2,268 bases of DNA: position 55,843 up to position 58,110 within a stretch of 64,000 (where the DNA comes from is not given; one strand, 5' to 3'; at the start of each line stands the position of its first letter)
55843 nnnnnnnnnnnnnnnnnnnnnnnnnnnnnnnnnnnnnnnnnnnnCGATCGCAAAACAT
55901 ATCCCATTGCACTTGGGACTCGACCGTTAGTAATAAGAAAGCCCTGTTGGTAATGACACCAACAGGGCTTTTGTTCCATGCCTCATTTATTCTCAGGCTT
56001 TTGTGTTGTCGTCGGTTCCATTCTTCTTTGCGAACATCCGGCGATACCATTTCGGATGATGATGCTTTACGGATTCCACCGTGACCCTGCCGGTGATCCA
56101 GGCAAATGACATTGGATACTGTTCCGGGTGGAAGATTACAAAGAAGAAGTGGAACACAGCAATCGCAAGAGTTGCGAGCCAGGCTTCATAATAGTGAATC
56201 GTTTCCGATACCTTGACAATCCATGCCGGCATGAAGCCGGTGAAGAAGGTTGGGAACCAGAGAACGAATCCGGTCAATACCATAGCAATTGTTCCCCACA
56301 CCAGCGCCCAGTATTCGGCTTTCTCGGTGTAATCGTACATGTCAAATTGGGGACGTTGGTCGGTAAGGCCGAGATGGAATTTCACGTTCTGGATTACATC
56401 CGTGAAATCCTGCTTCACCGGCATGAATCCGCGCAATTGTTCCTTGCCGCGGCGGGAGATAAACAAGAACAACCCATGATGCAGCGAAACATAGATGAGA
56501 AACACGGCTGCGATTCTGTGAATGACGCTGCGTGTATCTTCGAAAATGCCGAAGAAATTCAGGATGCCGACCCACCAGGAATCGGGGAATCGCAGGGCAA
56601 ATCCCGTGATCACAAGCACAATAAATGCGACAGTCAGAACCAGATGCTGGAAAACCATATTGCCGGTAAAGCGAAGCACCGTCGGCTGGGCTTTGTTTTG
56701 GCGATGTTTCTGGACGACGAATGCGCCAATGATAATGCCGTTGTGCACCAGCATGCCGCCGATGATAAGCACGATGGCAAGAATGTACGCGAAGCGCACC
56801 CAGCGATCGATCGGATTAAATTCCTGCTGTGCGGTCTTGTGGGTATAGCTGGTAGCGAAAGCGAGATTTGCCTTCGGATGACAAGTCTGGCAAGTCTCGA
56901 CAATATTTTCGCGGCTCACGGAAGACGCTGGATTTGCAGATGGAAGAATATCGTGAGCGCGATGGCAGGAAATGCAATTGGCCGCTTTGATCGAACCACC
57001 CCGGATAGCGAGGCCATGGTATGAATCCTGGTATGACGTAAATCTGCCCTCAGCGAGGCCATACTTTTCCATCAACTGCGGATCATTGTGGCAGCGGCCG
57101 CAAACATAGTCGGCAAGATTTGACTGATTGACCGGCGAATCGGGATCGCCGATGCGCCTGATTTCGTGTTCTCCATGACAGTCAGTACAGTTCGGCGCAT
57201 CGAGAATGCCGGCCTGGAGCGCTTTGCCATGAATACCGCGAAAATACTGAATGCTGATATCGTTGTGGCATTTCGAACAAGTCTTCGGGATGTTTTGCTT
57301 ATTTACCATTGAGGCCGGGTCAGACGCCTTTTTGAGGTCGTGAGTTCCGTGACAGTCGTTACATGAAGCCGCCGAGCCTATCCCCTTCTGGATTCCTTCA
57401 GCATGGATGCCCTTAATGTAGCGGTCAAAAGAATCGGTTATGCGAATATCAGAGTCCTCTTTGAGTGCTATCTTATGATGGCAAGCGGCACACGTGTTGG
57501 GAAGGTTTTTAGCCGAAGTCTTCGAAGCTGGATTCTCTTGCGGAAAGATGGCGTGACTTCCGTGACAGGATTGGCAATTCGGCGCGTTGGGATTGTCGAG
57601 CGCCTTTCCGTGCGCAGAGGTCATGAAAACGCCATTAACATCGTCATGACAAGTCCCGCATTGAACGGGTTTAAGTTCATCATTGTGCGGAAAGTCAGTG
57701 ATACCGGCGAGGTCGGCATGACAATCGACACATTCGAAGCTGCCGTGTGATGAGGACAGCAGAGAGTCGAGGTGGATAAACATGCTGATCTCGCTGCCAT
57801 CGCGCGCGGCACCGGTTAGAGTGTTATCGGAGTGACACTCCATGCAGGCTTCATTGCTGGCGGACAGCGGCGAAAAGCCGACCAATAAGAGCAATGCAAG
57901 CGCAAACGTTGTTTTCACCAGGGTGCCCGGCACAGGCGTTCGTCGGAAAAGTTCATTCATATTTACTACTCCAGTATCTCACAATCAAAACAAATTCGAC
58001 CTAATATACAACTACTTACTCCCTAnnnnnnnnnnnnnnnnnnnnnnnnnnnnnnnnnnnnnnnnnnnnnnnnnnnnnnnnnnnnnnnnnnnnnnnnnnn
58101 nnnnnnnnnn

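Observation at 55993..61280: Two tandem CbcL-like genes (multiheme cytochrome c fused to diheme cytochrome b) under a TetR-family regulator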

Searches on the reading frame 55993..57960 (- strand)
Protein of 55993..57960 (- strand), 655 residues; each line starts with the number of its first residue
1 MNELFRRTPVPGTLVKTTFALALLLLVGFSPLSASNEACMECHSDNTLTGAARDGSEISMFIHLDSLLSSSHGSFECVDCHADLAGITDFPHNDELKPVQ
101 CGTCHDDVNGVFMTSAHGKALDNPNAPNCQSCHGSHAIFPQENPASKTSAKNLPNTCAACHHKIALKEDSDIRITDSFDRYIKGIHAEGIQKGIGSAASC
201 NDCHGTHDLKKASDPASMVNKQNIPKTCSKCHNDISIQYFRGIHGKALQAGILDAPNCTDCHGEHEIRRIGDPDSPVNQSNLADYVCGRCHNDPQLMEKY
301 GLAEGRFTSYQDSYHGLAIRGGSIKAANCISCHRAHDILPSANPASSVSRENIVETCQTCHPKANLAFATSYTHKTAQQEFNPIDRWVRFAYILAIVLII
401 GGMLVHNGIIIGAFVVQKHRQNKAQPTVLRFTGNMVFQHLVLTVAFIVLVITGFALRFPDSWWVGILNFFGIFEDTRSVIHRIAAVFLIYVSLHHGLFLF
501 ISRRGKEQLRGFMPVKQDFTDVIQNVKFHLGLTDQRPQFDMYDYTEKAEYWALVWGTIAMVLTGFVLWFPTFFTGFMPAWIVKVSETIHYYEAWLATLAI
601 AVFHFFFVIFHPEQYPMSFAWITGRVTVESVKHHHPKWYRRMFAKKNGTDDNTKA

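Call 4: search_protein_families(library=pfam, proteins=[window:55993-57960:-], max_evalue=0.01)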
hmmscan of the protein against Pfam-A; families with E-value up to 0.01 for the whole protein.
window:55993-57960:- (655 aa): 7 families
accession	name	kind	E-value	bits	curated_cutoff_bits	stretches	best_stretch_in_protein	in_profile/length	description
PF14522.11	Cytochrome_C7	-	1.6e-16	60.3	24.8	3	73-133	12-66/67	Cytochrome c7 and related cytochrome c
PF01292.26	Ni_hydr_CYTB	-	1.4e-14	54.8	30.1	2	527-612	80-166/179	Prokaryotic cytochrome b561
PF14537.11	Cytochrom_c3_2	-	2e-13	51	25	3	198-292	7-79/79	Cytochrome c3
PF22113.1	Mtrc-MtrF_II-IV_dom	-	2.6e-13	50.3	30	2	128-265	8-166/176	Outer membrane cytochrome MtrC/MtrF-like, domains II/IV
PF09699.15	Paired_CXXCH_1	-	2.1e-11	43.7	20.6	2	324-364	4-39/41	Doubled CXXCH motif (Paired_CXXCH_1)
PF22678.1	Cytochrom_c_NrfB-like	-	0.00084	20.2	27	0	39-106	1-66/89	Cytochrome c-type protein NrfB-like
PF14358.11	DUF4405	-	0.0042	18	26.7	1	439-495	3-61/66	Domain of unknown function (DUF4405)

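Call 5: search_protein_families(library=ncbifam, proteins=[window:55993-57960:-], max_evalue=0.01)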
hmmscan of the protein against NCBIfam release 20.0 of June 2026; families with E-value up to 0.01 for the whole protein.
window:55993-57960:- (655 aa): 11 families
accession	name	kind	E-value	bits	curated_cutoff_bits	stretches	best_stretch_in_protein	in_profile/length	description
TIGR01583.1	formate-DH-gamm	equivalog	3.1e-13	50.2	115.85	1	430-642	4-201/204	formate dehydrogenase subunit gamma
TIGR03508.1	decahem_SO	subfamily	5.3e-13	49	192.2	1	198-294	95-177/258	DmsE family decaheme c-type cytochrome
NF007924.0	PRK10639.1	equivalog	5e-11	42.7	341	1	423-647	2-207/211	formate dehydrogenase cytochrome b556 subunit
NF007558.0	PRK10179.1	equivalog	1.7e-09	37.7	339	1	439-648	18-210/217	formate dehydrogenase-N subunit gamma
NF008659.0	PRK11659.1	equivalog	3.3e-08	33.4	184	1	212-366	33-172/188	cytochrome c nitrite reductase pentaheme subunit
TIGR04257.1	nanowire_3heme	domain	1.2e-07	31.8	40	0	254-294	22-61/75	c(7)-type cytochrome triheme domain-containing protein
TIGR02125.1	CytB-hydogenase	equivalog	5.2e-06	26.1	121.5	1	430-616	2-196/212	Ni/Fe-hydrogenase, b-type cytochrome subunit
TIGR03153.1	cytochr_NrfH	equivalog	0.0001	22.4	134.2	0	18-83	10-61/138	cytochrome c nitrite reductase small subunit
TIGR03146.1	cyt_nit_nrfB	equivalog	0.00013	22.3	166.6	0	35-84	10-50/145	cytochrome c nitrite reductase pentaheme subunit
NF040968.1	FeS_ExtO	equivalog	0.00014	20.8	200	0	324-381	36-89/416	selenite/tellurite reduction operon b-type cytochrome iron-sulfur cluster-binding subunit ExtO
NF040967.1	cytc_ExtN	equivalog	0.00014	20.8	200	0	191-236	32-73/415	selenite/tellurite reduction operon c-type cytochrome ExtN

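Call 11: search_solved_structures(query=window:55993-57960:-, max_evalue=0.01, show_alignments=3)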
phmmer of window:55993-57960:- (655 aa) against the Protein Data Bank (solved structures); distinct sequences matched with E-value up to 0.01: 4.
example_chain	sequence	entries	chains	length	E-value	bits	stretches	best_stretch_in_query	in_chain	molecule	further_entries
1kqf_C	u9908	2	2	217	3e-08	35.7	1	439-643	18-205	FORMATE DEHYDROGENASE, NITRATE-INDUCIBLE, CYTOCHROME B556(FDN) SUBUNIT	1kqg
1fgj_A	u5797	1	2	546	0.0051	18.4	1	34-237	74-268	HYDROXYLAMINE OXIDOREDUCTASE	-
6m0p_A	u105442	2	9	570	0.0055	18.3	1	34-237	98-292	Aerobic hydroxylamine oxidoreductase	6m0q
4fas_A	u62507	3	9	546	0.006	18.2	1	34-237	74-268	Hydroxylamine oxidoreductase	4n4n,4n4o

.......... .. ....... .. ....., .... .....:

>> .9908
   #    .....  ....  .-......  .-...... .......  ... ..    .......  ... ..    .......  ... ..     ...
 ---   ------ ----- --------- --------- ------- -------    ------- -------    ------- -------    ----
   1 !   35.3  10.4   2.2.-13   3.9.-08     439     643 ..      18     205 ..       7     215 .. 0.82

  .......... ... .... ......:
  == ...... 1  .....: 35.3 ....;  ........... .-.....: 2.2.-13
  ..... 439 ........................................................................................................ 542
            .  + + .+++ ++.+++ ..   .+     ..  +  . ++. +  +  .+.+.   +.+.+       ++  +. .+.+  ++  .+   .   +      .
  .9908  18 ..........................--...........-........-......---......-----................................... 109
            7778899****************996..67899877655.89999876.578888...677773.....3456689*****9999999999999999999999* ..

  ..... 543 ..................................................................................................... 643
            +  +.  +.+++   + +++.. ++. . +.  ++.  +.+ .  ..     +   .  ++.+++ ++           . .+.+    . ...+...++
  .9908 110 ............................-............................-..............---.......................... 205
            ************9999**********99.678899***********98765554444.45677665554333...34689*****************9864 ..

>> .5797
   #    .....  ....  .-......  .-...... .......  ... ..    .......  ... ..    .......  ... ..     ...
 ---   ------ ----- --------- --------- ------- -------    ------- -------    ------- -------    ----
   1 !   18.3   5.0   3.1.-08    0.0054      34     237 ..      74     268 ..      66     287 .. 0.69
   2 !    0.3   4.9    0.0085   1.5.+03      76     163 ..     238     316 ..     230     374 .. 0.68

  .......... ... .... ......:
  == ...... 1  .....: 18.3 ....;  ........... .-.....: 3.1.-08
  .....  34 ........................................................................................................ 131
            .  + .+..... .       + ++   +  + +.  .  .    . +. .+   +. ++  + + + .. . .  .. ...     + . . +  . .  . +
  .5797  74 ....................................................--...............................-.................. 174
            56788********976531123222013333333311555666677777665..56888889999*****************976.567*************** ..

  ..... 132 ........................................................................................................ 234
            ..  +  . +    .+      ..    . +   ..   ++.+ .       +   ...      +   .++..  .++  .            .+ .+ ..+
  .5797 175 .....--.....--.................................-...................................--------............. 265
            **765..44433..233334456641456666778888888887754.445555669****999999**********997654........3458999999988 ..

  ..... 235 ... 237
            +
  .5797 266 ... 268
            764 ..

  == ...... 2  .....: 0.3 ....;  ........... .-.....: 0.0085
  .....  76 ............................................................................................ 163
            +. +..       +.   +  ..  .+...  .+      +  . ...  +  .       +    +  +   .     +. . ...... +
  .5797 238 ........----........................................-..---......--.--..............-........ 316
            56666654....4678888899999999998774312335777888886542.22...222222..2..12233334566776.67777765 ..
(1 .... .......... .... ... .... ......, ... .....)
